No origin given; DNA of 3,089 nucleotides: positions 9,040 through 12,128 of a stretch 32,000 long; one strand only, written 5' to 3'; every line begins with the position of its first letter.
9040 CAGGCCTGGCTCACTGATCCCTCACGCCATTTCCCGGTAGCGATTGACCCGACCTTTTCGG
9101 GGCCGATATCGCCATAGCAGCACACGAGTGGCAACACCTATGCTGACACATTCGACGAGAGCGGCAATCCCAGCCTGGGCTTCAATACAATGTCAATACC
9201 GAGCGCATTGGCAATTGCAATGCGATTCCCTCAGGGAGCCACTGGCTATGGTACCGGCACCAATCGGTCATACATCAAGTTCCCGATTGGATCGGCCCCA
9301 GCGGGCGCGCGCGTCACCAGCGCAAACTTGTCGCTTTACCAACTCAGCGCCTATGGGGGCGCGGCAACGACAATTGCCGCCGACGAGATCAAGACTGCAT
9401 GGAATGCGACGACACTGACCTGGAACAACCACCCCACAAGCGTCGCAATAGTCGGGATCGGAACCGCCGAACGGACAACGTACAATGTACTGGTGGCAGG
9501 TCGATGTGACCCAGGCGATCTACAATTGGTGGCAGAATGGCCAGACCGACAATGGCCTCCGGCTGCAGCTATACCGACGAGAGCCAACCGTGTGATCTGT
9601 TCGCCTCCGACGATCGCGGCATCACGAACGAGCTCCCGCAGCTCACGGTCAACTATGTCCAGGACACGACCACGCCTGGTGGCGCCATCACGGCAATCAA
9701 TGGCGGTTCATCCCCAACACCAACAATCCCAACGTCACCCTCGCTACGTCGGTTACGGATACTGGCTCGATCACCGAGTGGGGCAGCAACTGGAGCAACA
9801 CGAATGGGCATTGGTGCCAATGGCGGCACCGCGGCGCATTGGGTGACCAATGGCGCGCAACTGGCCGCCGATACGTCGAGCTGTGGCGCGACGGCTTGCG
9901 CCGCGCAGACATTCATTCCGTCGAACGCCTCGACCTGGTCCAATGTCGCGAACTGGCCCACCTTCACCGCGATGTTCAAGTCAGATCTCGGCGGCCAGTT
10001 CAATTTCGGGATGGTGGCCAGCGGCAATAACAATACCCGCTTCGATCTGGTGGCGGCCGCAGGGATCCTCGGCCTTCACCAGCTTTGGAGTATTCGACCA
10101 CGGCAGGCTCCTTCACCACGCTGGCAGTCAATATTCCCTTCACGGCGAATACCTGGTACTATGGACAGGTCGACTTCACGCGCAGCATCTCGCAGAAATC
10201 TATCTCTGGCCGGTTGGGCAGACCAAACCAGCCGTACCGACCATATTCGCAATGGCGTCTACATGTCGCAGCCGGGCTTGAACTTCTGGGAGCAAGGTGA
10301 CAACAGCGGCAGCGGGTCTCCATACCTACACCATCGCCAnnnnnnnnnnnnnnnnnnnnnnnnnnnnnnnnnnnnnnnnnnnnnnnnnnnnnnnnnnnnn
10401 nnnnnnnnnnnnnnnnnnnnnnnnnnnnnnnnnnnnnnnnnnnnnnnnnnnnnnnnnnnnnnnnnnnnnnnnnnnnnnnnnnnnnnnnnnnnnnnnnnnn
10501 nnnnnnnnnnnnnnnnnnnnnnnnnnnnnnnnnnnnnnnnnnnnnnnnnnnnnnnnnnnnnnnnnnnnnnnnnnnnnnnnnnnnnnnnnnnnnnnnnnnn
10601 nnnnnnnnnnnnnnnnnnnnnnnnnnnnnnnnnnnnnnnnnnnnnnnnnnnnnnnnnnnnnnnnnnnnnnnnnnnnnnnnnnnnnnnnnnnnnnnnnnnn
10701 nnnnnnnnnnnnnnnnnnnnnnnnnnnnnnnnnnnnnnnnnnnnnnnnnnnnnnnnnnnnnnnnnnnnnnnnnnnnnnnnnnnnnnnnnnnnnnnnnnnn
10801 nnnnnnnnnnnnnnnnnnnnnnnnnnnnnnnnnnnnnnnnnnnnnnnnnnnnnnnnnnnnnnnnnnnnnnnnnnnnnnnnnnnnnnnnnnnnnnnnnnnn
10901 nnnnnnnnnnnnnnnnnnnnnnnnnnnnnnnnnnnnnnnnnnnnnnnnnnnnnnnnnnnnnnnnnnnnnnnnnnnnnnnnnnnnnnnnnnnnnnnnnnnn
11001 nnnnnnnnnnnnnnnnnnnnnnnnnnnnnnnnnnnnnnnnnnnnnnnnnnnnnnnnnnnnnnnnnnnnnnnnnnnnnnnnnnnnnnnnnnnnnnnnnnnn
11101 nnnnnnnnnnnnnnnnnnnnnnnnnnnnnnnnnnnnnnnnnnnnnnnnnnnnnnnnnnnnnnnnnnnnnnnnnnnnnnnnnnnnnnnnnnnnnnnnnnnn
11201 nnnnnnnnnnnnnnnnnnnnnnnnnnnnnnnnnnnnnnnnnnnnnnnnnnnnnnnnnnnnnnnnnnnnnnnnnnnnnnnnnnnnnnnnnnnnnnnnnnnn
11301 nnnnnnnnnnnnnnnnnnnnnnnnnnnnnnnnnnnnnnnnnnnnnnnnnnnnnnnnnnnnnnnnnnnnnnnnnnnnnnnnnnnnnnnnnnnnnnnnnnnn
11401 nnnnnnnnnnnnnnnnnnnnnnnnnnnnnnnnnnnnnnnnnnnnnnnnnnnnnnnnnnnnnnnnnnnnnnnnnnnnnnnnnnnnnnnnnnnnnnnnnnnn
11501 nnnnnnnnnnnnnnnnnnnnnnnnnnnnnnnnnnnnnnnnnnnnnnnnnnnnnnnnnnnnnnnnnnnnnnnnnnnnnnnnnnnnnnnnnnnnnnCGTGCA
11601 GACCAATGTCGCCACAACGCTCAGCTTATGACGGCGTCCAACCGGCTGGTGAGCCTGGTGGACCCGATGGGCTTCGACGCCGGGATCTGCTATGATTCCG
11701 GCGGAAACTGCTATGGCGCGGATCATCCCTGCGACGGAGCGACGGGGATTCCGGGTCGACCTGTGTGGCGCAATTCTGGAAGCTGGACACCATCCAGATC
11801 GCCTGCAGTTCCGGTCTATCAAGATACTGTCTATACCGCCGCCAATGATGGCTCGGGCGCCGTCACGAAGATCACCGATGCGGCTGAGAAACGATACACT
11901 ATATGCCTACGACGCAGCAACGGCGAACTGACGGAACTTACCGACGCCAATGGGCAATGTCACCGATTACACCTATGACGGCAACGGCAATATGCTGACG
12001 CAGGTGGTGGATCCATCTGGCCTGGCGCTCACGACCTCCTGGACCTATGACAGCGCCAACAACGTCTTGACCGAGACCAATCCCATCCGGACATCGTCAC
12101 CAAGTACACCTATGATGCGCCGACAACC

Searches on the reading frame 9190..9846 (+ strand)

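Call 69: search_protein_families(library=pfam, proteins=[window:9190-9846:+], max_evalue=0.01)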
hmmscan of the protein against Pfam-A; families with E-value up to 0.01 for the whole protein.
window:9190-9846:+ (218 aa): 1 family
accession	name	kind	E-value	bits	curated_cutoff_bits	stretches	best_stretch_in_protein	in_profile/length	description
PF24517.2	CBM96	-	7.9e-13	49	26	1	22-94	37-109/164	Carbohydrate-binding module family 96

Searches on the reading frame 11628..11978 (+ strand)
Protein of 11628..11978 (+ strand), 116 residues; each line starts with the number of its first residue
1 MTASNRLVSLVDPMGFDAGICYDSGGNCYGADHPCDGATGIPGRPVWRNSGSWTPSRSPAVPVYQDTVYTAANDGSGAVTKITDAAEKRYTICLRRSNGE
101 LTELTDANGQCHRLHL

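Call 69: search_protein_families(library=pfam, proteins=[window:11628-11978:+], max_evalue=0.01)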
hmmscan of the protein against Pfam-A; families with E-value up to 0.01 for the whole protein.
window:11628-11978:+ (116 aa): 1 family
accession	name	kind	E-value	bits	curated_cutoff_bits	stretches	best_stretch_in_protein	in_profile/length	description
PF05593.20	RHS_repeat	-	0.00038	21.2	22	0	98-110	4-16/38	RHS Repeat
